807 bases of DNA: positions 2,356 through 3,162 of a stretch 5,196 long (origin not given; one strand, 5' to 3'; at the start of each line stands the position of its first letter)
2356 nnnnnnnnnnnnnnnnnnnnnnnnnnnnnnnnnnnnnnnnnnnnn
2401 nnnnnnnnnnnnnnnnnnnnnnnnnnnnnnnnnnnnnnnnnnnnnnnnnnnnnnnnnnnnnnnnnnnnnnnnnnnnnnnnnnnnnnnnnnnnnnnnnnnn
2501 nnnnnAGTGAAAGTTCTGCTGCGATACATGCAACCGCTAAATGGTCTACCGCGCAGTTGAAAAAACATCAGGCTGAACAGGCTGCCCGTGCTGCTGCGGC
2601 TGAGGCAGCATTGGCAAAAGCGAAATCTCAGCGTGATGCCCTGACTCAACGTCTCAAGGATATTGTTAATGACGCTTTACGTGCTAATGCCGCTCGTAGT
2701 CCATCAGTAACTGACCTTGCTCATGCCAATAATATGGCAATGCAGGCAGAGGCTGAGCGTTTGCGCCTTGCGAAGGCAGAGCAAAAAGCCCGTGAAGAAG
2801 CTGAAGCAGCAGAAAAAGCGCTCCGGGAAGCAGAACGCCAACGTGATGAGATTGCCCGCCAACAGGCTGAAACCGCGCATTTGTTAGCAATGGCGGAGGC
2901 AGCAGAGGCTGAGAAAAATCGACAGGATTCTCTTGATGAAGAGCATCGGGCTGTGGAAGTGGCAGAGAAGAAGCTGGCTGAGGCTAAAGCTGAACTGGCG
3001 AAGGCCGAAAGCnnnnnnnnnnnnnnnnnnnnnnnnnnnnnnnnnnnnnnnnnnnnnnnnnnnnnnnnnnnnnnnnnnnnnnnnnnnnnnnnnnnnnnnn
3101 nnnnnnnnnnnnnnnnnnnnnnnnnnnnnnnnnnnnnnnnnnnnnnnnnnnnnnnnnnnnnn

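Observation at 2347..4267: Colicin operon is compositionally mosaic: GC-rich 5-prime two-fifths, AT-rich receptor/pore domain, immunity and lysis genes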

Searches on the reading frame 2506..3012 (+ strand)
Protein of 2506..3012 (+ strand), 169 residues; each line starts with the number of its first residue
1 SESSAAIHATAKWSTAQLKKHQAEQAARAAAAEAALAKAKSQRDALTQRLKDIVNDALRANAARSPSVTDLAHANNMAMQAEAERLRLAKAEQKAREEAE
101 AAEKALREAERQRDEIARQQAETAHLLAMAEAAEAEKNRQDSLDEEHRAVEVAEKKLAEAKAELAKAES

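Call 66: search_dna_similar(query=window:2506-3012:+, collection=plasmids, mode=protein, rows=spread, max_rows=30)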
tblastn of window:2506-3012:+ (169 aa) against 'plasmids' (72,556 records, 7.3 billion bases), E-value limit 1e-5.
Records with a match: 245; places in all: 257; records where one place covers at least 80% of the query: 24.
Best place of each record, by identity: >=99% 26; 80-90% 147; 60-80% 70; <60% 2.
By first word of the organism name: Escherichia 213; Klebsiella 11; Salmonella 10; Shigella 9; uncultured 2.
By predicted mobility (MOB-suite, as given by PLSDB): mobilizable 236; non-mobilizable 6; conjugative 3.
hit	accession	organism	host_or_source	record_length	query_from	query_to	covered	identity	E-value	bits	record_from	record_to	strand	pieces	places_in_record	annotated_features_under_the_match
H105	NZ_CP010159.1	Escherichia coli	dog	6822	1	148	88%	100.0%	6e-35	135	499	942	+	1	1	colicin-like pore-forming protein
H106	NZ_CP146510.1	Escherichia coli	Ground beef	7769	1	148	88%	100.0%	6e-35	135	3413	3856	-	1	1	colicin-like pore-forming protein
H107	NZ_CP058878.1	Escherichia coli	Stanley WWTPs_47 WWTPs effluent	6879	1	148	88%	100.0%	9e-35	135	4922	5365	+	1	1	cta: pore-forming bacteriocin colicin 10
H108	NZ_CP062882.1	Escherichia coli O157:H16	Sus scrofa domesticus,feces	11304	1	80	47%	100.0%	4e-28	115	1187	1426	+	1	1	none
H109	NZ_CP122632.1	Escherichia coli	Sus scrofa,feces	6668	5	80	45%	81.6%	5e-19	90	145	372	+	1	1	cea: pore-forming bacteriocin colicin E1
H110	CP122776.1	Escherichia coli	Sus scrofa,feces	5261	5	80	45%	81.6%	5e-19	90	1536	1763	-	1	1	cea: pore-forming bacteriocin colicin E1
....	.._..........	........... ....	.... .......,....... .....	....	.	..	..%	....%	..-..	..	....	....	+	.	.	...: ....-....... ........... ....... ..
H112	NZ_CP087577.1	Escherichia coli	Free-range White-tailed deer,Cecal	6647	5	80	45%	81.6%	5e-19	90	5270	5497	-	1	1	cea: pore-forming bacteriocin colicin E1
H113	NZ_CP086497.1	Escherichia coli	Homo sapiens,stool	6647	5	80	45%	81.6%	5e-19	90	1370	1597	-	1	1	cea: pore-forming bacteriocin colicin E1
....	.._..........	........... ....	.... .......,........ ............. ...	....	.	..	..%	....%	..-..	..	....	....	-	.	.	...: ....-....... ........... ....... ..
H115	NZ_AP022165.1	Escherichia coli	-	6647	5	80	45%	81.6%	5e-19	90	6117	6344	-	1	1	cea: pore-forming bacteriocin colicin E1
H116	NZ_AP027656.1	Escherichia coli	Homo sapiens,whole organism,feces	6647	5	80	45%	81.6%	5e-19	90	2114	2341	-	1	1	cea: pore-forming bacteriocin colicin E1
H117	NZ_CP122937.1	Escherichia coli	Sus scrofa,feces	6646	5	80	45%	81.6%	5e-19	90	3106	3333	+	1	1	cea: pore-forming bacteriocin colicin E1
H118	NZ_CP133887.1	Klebsiella pneumoniae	Homo sapiens,blood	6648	5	80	45%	81.6%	5e-19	90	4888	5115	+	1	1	cea: pore-forming bacteriocin colicin E1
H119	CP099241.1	Escherichia coli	culture,Pooled soil sample collected ...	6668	5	80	45%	81.6%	5e-19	90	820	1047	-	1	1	none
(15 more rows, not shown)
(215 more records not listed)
